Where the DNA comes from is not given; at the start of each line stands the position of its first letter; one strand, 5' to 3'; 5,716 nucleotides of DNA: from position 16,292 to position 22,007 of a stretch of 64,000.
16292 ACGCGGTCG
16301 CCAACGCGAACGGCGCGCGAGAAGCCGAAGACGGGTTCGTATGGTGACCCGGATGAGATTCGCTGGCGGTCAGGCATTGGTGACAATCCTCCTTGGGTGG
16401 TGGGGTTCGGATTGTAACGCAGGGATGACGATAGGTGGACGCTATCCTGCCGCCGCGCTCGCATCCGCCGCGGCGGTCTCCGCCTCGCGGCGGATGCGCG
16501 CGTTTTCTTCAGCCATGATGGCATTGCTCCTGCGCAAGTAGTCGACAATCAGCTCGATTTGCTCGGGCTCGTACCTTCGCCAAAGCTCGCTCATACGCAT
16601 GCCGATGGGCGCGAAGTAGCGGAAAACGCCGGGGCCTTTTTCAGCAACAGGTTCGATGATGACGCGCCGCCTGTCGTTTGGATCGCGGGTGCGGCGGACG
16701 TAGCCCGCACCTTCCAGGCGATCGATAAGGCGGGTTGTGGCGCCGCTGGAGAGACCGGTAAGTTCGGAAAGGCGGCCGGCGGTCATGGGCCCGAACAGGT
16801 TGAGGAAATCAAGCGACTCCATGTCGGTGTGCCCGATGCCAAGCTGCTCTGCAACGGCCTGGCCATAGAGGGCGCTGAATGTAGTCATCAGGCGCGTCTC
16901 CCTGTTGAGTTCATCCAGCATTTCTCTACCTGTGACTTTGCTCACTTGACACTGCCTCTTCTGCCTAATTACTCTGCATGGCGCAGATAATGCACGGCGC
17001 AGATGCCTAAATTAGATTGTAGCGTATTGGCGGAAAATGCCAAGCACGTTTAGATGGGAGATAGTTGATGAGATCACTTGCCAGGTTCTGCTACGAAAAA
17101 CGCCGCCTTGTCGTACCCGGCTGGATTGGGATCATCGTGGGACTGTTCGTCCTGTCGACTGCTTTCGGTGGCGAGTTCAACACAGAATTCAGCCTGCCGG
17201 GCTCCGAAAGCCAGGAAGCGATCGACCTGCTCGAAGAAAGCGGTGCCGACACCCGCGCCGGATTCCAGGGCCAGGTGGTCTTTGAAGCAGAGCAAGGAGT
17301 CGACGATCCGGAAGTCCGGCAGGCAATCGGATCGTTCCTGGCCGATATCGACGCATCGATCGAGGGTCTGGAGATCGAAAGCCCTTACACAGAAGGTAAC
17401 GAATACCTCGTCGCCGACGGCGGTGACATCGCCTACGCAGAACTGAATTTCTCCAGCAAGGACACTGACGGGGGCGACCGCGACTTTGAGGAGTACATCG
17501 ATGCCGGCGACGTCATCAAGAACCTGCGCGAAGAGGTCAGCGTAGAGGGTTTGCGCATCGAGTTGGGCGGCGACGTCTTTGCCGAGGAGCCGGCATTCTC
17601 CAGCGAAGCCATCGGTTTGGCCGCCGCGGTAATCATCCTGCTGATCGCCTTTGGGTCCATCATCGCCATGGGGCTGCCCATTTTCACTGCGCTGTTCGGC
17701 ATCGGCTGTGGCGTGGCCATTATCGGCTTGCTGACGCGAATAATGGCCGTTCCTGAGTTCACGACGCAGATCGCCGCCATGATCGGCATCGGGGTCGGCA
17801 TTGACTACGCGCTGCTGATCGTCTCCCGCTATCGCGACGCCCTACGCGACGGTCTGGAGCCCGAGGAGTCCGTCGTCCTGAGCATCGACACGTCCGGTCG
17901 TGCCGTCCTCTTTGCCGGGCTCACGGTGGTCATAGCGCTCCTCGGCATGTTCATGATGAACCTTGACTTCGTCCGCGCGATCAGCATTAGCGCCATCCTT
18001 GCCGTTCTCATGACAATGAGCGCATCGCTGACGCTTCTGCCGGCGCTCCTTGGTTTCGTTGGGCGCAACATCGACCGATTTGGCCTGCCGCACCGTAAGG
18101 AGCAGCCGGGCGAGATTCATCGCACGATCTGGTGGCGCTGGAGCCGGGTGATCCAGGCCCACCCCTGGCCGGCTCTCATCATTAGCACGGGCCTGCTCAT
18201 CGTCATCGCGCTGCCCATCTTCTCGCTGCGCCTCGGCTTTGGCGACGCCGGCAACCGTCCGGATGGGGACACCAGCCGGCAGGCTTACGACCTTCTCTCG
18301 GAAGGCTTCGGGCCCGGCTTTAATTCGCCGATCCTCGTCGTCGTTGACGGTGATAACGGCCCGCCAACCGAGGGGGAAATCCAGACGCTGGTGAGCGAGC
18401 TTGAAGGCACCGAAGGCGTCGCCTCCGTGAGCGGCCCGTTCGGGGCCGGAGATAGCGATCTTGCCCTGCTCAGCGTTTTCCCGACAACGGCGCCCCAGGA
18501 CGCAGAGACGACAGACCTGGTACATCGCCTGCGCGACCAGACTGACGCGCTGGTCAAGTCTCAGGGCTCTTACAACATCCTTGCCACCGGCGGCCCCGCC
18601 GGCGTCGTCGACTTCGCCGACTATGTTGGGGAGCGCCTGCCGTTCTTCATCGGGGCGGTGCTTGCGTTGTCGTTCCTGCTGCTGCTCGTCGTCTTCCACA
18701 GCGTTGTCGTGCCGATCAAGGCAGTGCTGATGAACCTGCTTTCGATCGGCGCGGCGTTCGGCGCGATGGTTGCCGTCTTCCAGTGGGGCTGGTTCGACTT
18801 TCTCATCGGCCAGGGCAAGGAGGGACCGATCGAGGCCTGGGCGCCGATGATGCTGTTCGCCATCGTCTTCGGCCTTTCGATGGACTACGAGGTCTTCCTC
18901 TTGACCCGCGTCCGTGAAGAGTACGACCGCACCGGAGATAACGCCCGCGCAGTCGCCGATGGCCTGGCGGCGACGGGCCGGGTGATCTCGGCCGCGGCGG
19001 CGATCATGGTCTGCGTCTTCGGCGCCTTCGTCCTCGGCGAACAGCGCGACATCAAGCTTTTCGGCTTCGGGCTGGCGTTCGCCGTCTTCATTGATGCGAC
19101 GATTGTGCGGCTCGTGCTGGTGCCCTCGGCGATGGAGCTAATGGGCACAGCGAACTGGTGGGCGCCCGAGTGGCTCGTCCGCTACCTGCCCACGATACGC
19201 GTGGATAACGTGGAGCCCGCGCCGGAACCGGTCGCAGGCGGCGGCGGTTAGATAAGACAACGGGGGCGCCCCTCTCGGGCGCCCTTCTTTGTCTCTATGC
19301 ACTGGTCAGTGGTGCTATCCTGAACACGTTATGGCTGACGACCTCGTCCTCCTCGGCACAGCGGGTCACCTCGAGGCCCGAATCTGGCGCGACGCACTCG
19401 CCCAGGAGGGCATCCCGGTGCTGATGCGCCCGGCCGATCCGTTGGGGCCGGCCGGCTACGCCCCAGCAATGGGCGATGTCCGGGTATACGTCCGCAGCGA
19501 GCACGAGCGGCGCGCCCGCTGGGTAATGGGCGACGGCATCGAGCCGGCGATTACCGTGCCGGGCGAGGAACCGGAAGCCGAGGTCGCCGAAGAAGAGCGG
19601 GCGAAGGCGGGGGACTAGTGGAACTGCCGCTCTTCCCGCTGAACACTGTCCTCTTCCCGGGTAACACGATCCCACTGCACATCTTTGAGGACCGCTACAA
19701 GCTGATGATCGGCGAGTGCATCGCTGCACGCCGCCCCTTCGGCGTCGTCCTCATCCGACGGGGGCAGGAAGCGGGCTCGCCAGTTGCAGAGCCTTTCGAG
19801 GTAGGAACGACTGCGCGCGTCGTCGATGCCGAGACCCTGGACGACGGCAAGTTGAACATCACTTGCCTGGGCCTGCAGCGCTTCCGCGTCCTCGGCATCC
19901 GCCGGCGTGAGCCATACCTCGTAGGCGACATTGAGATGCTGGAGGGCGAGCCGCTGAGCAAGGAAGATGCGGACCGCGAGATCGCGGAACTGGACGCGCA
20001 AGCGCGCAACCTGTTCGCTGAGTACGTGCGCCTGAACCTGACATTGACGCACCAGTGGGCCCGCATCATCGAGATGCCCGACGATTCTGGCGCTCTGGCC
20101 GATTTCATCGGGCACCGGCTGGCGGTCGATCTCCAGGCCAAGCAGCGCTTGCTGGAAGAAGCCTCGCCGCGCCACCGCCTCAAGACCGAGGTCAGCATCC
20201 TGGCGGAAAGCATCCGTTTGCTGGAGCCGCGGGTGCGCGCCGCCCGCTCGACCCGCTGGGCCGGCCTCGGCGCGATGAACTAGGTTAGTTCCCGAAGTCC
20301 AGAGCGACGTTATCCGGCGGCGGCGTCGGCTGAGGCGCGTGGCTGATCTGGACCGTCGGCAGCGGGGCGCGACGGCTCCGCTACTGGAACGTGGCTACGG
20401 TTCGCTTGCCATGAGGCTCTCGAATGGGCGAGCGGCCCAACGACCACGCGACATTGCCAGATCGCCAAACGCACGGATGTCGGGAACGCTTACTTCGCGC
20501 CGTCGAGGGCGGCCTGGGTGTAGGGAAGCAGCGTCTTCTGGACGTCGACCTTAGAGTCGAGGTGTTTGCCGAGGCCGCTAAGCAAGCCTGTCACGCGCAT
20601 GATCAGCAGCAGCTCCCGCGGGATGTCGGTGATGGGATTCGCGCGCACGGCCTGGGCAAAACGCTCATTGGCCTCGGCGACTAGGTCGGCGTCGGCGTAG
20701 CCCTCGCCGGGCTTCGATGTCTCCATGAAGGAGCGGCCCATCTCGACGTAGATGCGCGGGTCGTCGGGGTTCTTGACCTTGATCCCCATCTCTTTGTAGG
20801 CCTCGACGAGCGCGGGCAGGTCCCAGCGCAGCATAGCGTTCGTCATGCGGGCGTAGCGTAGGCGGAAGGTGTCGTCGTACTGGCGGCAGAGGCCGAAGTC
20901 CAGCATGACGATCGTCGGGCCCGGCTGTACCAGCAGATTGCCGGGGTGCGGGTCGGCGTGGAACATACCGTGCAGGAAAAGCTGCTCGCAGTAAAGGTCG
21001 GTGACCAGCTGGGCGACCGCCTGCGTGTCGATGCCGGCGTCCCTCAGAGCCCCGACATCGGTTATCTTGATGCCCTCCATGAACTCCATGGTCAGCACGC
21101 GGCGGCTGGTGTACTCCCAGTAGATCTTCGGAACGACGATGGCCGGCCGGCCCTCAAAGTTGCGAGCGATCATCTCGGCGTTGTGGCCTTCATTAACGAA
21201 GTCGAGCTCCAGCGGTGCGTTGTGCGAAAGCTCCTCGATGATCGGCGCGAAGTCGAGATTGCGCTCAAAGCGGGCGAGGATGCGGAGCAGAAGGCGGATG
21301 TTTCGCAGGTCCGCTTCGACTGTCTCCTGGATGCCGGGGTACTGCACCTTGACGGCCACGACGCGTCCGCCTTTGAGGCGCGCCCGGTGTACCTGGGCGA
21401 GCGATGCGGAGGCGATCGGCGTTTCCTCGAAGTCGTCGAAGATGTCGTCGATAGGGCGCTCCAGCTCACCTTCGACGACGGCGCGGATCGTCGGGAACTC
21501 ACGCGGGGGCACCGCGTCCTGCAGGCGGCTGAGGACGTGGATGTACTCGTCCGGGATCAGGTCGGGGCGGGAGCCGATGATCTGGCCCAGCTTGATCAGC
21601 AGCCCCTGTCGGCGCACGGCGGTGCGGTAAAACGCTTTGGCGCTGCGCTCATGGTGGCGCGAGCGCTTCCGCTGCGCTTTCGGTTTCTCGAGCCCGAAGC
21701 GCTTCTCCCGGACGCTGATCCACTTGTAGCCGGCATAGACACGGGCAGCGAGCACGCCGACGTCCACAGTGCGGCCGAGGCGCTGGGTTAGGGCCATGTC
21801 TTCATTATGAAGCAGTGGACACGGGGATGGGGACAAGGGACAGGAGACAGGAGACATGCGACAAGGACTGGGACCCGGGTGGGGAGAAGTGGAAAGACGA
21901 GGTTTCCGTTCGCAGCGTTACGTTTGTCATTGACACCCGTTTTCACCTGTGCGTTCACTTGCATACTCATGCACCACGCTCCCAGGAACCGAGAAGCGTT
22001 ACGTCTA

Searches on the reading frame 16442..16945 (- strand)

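Call 76: search_protein_families(library=pfam, proteins=[window:16442-16945:-], max_evalue=0.00001)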
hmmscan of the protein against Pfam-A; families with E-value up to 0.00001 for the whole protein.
window:16442-16945:- (167 aa): 2 families
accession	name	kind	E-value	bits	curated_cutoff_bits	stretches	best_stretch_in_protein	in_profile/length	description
PF01047.28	MarR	-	1.6e-13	50.7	24.6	1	47-95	11-59/59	MarR family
PF12802.13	MarR_2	-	5.3e-13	49.4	27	1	41-94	7-61/61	MarR family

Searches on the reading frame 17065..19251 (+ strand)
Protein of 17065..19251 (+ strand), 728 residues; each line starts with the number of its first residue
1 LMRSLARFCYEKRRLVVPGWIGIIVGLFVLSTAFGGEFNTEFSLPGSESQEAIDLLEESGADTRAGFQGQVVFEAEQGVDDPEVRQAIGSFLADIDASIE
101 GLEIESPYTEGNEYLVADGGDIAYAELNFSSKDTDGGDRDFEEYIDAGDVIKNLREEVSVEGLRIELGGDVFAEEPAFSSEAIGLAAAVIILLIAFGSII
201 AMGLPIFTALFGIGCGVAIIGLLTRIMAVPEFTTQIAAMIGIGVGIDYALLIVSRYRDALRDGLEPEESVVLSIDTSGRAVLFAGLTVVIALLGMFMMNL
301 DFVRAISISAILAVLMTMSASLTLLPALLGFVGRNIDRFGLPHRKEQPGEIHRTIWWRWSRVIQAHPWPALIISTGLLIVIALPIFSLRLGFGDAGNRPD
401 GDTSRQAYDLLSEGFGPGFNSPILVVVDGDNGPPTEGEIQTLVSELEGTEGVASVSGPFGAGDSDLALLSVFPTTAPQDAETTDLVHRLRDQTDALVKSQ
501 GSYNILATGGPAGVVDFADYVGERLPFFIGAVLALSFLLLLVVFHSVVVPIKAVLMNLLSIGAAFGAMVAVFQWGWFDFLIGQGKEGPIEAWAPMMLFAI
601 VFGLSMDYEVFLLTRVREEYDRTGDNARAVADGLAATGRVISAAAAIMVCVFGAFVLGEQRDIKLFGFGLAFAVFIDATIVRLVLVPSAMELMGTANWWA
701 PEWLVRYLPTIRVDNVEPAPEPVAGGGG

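Call 59: search_protein_families(library=pfam, proteins=[window:17065-19251:+], max_evalue=0.0001)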
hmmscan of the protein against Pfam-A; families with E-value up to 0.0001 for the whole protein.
window:17065-19251:+ (728 aa): 1 family
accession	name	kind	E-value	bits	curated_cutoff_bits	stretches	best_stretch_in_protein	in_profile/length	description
PF03176.21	MMPL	-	2.7e-81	273.6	20.5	2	46-368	6-331/333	MMPL family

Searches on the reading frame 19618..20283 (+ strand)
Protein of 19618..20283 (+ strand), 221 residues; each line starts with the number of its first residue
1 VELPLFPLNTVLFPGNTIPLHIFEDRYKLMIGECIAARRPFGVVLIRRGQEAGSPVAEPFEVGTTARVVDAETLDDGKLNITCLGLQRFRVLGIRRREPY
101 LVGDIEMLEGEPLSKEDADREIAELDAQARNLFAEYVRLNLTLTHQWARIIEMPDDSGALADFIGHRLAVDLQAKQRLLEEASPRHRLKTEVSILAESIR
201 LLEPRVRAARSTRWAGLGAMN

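Call 76: search_protein_families(library=pfam, proteins=[window:19618-20283:+], max_evalue=0.00001)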
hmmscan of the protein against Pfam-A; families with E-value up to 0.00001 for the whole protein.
window:19618-20283:+ (221 aa): 1 family
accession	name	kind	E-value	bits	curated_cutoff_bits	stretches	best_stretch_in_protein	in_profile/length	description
PF02190.22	LON_substr_bdg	-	9.3e-40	137.1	28.7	1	2-196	1-199/200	ATP-dependent protease La (LON) substrate-binding domain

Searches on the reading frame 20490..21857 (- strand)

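Call 76: search_protein_families(library=pfam, proteins=[window:20490-21857:-], max_evalue=0.00001)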
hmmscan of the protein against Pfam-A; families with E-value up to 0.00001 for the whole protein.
window:20490-21857:- (455 aa): 1 family
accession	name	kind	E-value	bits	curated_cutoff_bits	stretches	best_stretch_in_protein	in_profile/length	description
PF03109.22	ABC1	-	1.1e-81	274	22.9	1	111-352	1-242/244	ABC1 atypical kinase-like domain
